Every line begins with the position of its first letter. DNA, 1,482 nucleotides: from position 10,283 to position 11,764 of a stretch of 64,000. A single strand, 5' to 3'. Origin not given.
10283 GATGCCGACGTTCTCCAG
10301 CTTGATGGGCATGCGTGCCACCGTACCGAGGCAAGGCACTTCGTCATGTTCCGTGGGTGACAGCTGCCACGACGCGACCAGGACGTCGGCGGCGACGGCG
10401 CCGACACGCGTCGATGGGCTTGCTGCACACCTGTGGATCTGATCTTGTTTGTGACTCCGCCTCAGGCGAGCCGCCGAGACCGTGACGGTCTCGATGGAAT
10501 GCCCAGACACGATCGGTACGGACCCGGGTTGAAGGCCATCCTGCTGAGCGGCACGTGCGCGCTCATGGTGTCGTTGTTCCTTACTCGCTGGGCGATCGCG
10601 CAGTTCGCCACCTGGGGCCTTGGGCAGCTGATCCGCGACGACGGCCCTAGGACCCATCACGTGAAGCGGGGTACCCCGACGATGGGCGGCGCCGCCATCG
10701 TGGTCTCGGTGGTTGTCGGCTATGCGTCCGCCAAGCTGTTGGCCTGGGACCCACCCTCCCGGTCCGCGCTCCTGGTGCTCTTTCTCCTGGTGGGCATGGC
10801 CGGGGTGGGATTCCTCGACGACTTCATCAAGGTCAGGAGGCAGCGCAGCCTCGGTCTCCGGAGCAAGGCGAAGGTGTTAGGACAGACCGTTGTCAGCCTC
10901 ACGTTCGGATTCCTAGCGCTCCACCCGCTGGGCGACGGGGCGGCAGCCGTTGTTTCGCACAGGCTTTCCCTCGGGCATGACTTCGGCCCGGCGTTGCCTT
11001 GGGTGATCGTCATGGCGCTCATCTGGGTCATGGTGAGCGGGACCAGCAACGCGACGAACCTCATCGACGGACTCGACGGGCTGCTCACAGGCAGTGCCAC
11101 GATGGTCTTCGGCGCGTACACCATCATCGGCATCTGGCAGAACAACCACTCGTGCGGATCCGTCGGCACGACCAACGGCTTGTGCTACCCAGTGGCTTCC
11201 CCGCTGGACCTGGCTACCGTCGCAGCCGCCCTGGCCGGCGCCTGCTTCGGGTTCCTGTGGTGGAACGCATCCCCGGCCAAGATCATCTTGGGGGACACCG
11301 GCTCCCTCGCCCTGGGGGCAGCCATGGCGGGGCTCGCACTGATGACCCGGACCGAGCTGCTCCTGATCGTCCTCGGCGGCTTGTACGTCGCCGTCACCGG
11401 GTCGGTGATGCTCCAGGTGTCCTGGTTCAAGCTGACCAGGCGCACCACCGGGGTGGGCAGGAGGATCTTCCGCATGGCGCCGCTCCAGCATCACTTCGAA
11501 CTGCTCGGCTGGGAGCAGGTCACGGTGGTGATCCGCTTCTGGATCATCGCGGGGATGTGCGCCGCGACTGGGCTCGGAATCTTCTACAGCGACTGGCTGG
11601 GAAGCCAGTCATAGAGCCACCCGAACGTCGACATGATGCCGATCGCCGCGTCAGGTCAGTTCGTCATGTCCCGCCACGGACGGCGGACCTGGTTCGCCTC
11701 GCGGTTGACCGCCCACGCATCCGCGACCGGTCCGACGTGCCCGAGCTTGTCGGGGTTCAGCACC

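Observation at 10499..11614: mraY (MurX-type) sits away from any dcw/mur-fts neighbourhood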

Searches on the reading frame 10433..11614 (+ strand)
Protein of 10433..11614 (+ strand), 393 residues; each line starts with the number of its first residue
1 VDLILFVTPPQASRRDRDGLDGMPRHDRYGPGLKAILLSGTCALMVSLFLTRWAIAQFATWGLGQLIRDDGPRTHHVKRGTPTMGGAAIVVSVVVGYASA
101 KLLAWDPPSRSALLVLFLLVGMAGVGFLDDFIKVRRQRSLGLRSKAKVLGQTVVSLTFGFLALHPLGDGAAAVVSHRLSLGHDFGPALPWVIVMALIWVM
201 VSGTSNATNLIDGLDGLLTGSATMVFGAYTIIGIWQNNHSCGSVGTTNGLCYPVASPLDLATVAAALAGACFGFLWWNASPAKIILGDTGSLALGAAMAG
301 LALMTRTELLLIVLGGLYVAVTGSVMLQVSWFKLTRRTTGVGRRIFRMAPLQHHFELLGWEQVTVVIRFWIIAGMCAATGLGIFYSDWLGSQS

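Call 4: search_protein_families(library=pfam, proteins=[window:10499-11614:+])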
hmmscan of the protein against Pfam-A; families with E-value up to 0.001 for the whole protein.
window:10499-11614:+ (371 aa): 2 families
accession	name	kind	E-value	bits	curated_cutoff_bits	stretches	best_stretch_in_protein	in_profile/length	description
PF00953.26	Glycos_transf_4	-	3.9e-30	105.4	27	1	91-283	2-159/160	Glycosyl transferase family 4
PF10555.14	MraY_sig1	-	0.00029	20.6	20.1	1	56-68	1-13/13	Phospho-N-acetylmuramoyl-pentapeptide-transferase signature 1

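Call 5: search_protein_families(library=ncbifam, proteins=[window:10499-11614:+])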
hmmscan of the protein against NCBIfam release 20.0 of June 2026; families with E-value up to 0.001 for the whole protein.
window:10499-11614:+ (371 aa): 3 families
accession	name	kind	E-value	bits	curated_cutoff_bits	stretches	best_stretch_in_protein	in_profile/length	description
TIGR00445.1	mraY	equivalog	2e-82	277.2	192.05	1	25-358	1-314/321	phospho-N-acetylmuramoyl-pentapeptide-transferase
NF053644.1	MraY_archaea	equivalog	8.3e-23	81.2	450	2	170-358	181-339/340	pseudomurein biosynthesis MraY family phospho-N-acetylmuramoyl-pentapeptide-transferase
TIGR02380.1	ECA_wecA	exception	3.8e-08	32.9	326.05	1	50-218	31-178/346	UDP-N-acetylglucosamine--undecaprenyl-phosphate N-acetylglucosaminephosphotransferase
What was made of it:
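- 10529..11614 (+): mraY2: stand-alone paralog of phospho-MurNAc-pentapeptide translocase. It is 361 aa with a TTG start and a TAG stop at 11612-11614. TIGR00445 scores 277 bits against a cutoff of 192 (call 5).
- On MraY (TIGR00445, phospho-N-acetylmuramoyl-pentapeptide-transferase): The score is 277.2 bits against a cutoff of 192.05, covering profile positions 1-314 of 321 (call 5).
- On WecA / TagO (UDP-GlcNAc:polyprenyl-P GlcNAc-1-P transferase): TIGR02380 scores 32.9 bits against a cutoff of 326 (call 5).
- Checked: It matches the NCBIfam TIGR00445 equivalog at 277.2 bits (cutoff 192.05) and WecA at only 32.9 bits (cutoff 326) (call 5).
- The TIGR00445 equivalog score is above its cutoff (call 5). 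The score is above the MraY equivalog cutoff and far below the WecA and archaeal-MraY cutoffs (call 5).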

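Call 6: find_encoding_contigs(protein=window:10433-11614:+, flank=10000, max_places=6)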
Protein window:10433-11614:+ (393 aa): no gene with exactly this product is on record in the collection.
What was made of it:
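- Tried and rejected: It is not on record (call 6).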

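Call 7: find_homologous_proteins(query=window:10499-11611:+)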
Query window:10499-11611:+ (371 aa): 8000 proteins with E <= 0.001 among 8000 candidates; the best 120 are listed.
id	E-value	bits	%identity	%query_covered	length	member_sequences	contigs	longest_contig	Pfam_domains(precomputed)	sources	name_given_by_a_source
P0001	1.3e-223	760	96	97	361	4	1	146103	PF00953.27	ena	-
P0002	1.2e-212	724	93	97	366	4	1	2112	PF00953.27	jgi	jgi:phospho-N-acetylmuramoyl-pentapeptide-transferase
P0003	2.1e-210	717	88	99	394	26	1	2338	PF00953.27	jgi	jgi:phospho-N-acetylmuramoyl-pentapeptide-transferase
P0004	5.6e-208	709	87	99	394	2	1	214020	PF00953.27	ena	-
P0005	8.0e-208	708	90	97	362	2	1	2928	PF00953.27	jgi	jgi:phospho-N-acetylmuramoyl-pentapeptide-transferase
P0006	4.9e-206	702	90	97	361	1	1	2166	PF00953.27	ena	-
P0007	1.6e-204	697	89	97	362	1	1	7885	PF00953.27,PF10555.15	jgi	jgi:phospho-N-acetylmuramoyl-pentapeptide-transferase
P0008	1.0e-203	695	88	97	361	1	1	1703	PF00953.27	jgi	jgi:phospho-N-acetylmuramoyl-pentapeptide-transferase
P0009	1.1e-203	695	88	97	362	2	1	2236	PF00953.27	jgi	-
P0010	1.9e-203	694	88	97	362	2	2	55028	PF00953.27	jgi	jgi:phospho-N-acetylmuramoyl-pentapeptide-transferase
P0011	1.7e-202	691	88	97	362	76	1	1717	PF00953.27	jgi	jgi:phospho-N-acetylmuramoyl-pentapeptide-transferase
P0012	1.8e-202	690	88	97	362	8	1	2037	PF00953.27,PF10555.15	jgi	jgi:phospho-N-acetylmuramoyl-pentapeptide-transferase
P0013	2.5e-202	690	87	97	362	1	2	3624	PF00953.27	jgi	jgi:phospho-N-acetylmuramoyl-pentapeptide-transferase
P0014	2.7e-202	690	87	97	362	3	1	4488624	PF00953.27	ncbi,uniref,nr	ncbi:phospho-N-acetylmuramoyl-pentapeptide-transferase [Nocardioides mesophilus]|uniref:Phospho-N-ac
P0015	5.8e-202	689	86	97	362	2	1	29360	PF00953.27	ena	-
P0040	1.8e-195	667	85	97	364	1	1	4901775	PF00953.27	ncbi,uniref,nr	ncbi:phospho-N-acetylmuramoyl-pentapeptide-transferase [Nocardioides panacis]|uniref:Phospho-N-acety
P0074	4.6e-189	646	83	95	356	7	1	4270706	PF00953.27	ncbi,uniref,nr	ncbi:phospho-N-acetylmuramoyl-pentapeptide-transferase [Nocardioides panaciterrulae]|uniref:Phospho-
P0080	1.0e-187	642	81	97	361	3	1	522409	PF00953.27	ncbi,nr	ncbi:phospho-N-acetylmuramoyl-pentapeptide-transferase [Nocardioides sp. Soil797]|nr:phospho-N-acety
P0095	1.3e-182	625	81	96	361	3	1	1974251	PF00953.27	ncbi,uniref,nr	ncbi:phospho-N-acetylmuramoyl-pentapeptide-transferase [Nocardioides sp. LS1]|uniref:phospho-N-acety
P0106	1.0e-172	593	75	97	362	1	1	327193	PF00953.27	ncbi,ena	-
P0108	4.8e-159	548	69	97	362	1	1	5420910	PF00953.27,PF10555.15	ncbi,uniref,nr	ncbi:phospho-N-acetylmuramoyl-pentapeptide-transferase [Luteipulveratus mongoliensis]|uniref:Phospho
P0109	9.8e-159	547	70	96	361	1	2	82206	PF00953.27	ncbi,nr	ncbi:MAG: phospho-N-acetylmuramoyl-pentapeptide-transferase [Nocardioidaceae bacterium]|nr:phospho-N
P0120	1.4e-148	513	67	91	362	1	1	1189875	PF00953.27,PF10555.15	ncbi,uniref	ncbi:phospho-N-acetylmuramoyl-pentapeptide-transferase [Nocardioides sp. KR10-350]|uniref:phospho-N-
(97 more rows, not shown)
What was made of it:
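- Its closest relatives are all Nocardioides (call 7).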

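Call 8: find_encoding_contigs(protein=P0001, flank=10000, max_places=3)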
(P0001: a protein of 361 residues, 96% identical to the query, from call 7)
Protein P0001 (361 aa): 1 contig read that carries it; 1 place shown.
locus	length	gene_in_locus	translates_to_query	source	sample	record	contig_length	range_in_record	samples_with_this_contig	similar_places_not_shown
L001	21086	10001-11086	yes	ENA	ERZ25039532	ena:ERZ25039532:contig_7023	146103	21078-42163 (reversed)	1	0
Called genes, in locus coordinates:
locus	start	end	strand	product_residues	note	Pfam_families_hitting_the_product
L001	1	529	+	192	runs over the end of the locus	PF00425:Chorismate_bind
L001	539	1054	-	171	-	PF06897:DUF1269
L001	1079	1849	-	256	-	PF00583:Acetyltransf_1, PF13508:Acetyltransf_7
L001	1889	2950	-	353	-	PF02776:TPP_enzyme_N (weak)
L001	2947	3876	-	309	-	PF13378:MR_MLE_C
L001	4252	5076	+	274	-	PF00378:ECH_1, PF16113:ECH_2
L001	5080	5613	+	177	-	PF13673:Acetyltransf_10 (weak), PF00583:Acetyltransf_1, PF13508:Acetyltransf_7, PF08445:FR47 (weak)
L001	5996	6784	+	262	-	PF00501:AMP-binding, PF13193:AMP-binding_C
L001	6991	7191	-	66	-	-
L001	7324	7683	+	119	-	PF01040:UbiA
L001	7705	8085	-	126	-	PF01042:Ribonuc_L-PSP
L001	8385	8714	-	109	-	PF11139:SfLAP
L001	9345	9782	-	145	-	PF00903:Glyoxalase, PF13669:Glyoxalase_4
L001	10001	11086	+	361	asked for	PF00953:Glycos_transf_4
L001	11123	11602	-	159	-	PF12680:SnoaL_2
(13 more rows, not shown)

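Call 9: find_encoding_contigs(protein=P0014, flank=10000, max_places=3)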
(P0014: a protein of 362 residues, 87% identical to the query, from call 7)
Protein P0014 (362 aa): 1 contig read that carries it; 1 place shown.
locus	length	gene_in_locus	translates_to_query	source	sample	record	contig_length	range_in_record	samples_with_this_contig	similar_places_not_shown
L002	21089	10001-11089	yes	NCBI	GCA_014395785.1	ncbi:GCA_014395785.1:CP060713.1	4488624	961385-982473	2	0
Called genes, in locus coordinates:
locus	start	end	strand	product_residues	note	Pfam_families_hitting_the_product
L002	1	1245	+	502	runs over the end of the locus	PF00171:Aldedh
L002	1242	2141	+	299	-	PF00171:Aldedh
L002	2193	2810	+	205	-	-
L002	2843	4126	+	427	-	PF00501:AMP-binding, PF14535:AMP-binding_C_2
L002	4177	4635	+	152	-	PF00581:Rhodanese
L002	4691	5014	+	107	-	PF03795:YCII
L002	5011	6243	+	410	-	PF04542:Sigma70_r2, PF08281:Sigma70_r4_2, PF20239:DUF6596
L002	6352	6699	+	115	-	PF12840:HTH_20, PF01022:HTH_5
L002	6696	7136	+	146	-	PF08327:AHSA1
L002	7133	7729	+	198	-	PF11716:MDMPI_N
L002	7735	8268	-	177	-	PF00583:Acetyltransf_1, PF13527:Acetyltransf_9, PF13673:Acetyltransf_10, PF13508:Acetyltransf_7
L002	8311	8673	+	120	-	PF00903:Glyoxalase, PF18029:Glyoxalase_6 (weak)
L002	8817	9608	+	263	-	PF00561:Abhydrolase_1, PF12697:Abhydrolase_6, PF12146:Hydrolase_4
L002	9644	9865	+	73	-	-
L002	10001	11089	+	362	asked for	PF00953:Glycos_transf_4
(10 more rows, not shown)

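Call 10: find_related_loci(query=window:10499-11611:+, collection=genome_contigs, flank=8000)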
Query window:10499-11611:+ (371 aa) in genome_contigs; peptide patterns used: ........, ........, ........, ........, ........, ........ (x = any residue, [..] = any of these).
599 stretches matched a pattern (row limit reached: there are more); 595 encode a relative of the query (tblastn E <= 1e-3); the best 80 are kept; 80 distinct loci.
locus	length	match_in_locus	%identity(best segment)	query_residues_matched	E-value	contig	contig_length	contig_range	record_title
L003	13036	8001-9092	83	2-366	0e+0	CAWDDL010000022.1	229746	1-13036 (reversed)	MAG: uncultured Actinomycetota bacterium isolate MFD05684.bin.3.402 genome assembly, contig: contig_74963, whole genome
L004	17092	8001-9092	63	8-370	1e-138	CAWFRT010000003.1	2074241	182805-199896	MAG: uncultured Actinomycetota bacterium isolate MFD04651.bin.1.196 genome assembly, contig: contig_340, whole genome sh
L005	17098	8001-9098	60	3-367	4e-137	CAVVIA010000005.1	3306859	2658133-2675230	MAG: uncultured Actinomycetota bacterium isolate MFD02840.bin.2.12 genome assembly, contig: contig_3233, whole genome sh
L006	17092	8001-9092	60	3-367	5e-134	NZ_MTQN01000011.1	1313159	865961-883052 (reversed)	Kribbella sp. ALI-6-A Contig15, whole genome shotgun sequence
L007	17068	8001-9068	63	13-367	2e-132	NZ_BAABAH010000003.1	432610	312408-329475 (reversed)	Nocardioides panacisoli strain JCM 16953 sequence03, whole genome shotgun sequence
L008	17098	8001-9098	61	8-367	4e-132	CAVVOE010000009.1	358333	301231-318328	MAG: uncultured Actinomycetota bacterium isolate MFD04212.bin.1.130 genome assembly, contig: contig_3756, whole genome s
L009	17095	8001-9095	60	3-367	9e-132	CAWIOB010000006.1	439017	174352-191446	MAG: uncultured Actinomycetota bacterium isolate MFD05442.bin.2.80 genome assembly, contig: contig_1980, whole genome sh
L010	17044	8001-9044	63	29-367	4e-130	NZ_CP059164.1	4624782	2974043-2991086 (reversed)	Nocardioides ungokensis strain LMG 28591 chromosome, complete genome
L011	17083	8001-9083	58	2-367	6e-129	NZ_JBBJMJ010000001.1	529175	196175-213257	MAG: Aeromicrobium sp. isolate RUP_SRG_35 NODE_13_length_529175_cov_10.585810, whole genome shotgun sequence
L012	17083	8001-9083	61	3-367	1e-128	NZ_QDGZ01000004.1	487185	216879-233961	Nocardioides gansuensis strain WSJ-1 contig4, whole genome shotgun sequence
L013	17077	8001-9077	60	3-367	3e-128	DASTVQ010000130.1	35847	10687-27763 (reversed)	MAG TPA_asm: Kribbella sp. isolate SMAG_U2363 k141_28108, whole genome shotgun sequence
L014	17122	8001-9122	59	3-367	6e-128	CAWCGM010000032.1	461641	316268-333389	MAG: uncultured Actinomycetota bacterium isolate MFD01275.bin.1.228 genome assembly, contig: contig_4893, whole genome s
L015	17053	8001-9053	59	11-367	8e-128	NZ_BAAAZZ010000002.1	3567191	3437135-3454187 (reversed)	Aeromicrobium panaciterrae strain JCM 16926 sequence2, whole genome shotgun sequence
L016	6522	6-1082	59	18-367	2e-127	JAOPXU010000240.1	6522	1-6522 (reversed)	MAG: Nocardioides sp. isolate RYN_209 scaffold_1319564, whole genome shotgun sequence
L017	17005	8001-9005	64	29-367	7e-127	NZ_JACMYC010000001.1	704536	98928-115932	Nocardioides deserti strain SC8A-24 Scaffold1_1, whole genome shotgun sequence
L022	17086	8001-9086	64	9-367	3e-125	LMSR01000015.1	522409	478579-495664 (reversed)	Nocardioides sp. Soil797 contig_4, whole genome shotgun sequence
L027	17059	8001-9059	60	11-367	4e-123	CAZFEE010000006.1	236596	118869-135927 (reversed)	MAG TPA_asm: uncultured Nocardioides sp. isolate binchicken_co347_80 genome assembly, contig: NODE_25_length_236596_cov_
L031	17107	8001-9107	59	3-368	3e-121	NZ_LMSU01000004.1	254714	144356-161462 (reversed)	Nocardioides sp. Soil805 contig_4, whole genome shotgun sequence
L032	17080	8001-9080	58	11-367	1e-125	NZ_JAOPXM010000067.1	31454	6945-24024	MAG: Nocardioides sp. isolate RYN_201 scaffold_355241, whole genome shotgun sequence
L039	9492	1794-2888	58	5-367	3e-119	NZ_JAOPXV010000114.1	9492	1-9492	MAG: Nocardioides sp. isolate RYN_210 scaffold_3824084, whole genome shotgun sequence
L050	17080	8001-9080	56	11-367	2e-116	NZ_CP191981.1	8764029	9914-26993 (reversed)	Kribbella sp. CA-294648 chromosome, complete genome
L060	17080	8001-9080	58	11-367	9e-115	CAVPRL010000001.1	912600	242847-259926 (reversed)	MAG: uncultured Actinomycetota bacterium isolate MFD10113.bin.4.205 genome assembly, contig: contig_1033, whole genome s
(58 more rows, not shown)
